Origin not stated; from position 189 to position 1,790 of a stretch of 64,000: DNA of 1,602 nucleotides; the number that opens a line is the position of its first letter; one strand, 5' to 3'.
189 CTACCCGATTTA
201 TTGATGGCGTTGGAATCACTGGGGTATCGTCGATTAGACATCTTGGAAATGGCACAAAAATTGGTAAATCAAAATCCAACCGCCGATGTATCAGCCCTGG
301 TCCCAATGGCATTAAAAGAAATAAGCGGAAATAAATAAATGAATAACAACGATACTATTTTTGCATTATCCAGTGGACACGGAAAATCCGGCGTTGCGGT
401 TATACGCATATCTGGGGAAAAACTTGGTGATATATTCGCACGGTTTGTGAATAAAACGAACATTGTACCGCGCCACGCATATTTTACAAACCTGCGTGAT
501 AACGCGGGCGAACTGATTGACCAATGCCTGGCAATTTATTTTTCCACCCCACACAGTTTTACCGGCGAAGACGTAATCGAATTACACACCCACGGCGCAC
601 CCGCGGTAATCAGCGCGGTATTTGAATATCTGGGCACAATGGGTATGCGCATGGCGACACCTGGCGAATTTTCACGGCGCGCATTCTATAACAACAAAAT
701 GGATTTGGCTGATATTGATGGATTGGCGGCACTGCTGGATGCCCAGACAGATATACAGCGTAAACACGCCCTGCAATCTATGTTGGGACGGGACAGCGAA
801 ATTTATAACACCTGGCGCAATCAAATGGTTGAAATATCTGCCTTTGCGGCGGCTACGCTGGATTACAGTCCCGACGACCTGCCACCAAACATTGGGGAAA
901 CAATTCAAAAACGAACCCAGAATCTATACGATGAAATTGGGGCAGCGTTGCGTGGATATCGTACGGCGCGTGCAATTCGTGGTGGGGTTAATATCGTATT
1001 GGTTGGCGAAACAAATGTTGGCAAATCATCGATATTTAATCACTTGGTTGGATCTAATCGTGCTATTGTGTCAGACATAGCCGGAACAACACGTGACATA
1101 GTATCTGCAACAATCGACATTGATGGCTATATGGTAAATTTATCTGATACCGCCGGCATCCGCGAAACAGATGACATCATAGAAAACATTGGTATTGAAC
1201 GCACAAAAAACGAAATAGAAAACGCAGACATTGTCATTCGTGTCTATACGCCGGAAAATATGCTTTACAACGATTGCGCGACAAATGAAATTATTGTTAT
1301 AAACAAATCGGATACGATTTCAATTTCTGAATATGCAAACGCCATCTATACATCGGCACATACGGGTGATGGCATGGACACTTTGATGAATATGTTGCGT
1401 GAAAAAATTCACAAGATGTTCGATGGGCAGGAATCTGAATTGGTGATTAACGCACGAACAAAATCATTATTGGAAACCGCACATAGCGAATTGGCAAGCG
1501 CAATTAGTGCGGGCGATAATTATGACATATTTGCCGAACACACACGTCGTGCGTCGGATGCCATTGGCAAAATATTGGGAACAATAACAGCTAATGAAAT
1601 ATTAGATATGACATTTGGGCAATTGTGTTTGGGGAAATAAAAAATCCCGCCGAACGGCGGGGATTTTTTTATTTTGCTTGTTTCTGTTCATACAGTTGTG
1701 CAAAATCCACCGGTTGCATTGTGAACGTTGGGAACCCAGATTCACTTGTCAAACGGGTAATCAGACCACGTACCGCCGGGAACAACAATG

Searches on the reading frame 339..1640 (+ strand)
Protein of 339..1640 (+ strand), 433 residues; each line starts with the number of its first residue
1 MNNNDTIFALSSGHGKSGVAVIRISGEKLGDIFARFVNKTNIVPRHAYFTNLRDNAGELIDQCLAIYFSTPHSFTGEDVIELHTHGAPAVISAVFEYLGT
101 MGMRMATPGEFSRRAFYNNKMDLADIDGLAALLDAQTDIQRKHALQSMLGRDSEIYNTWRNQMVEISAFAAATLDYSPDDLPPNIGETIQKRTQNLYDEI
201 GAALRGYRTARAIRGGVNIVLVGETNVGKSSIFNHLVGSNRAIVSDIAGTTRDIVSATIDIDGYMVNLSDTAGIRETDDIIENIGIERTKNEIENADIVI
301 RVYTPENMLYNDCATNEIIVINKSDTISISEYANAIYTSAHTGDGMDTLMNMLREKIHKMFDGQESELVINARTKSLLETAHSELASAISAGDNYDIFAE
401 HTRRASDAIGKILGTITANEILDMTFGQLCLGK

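Call 74: search_protein_families(library=pfam, proteins=[window:339-1640:+], max_evalue=0.00001)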
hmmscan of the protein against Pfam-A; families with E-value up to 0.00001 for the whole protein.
window:339-1640:+ (433 aa): 4 families
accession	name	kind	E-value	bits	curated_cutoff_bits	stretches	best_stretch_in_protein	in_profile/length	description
PF10396.14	TrmE_N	-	4.9e-37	127.1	29.8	1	6-120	1-117/117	GTP-binding protein TrmE N-terminus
PF12631.12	MnmE_helical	-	1.2e-34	120.7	40.1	1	123-430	1-211/211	MnmE helical domain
PF01926.29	MMR_HSR1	-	9.4e-22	77.7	21.9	1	219-308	2-89/113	50S ribosome-binding GTPase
PF02421.24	FeoB_N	-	1.9e-09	37.7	27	1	218-311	2-94/156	Ferrous iron transport protein B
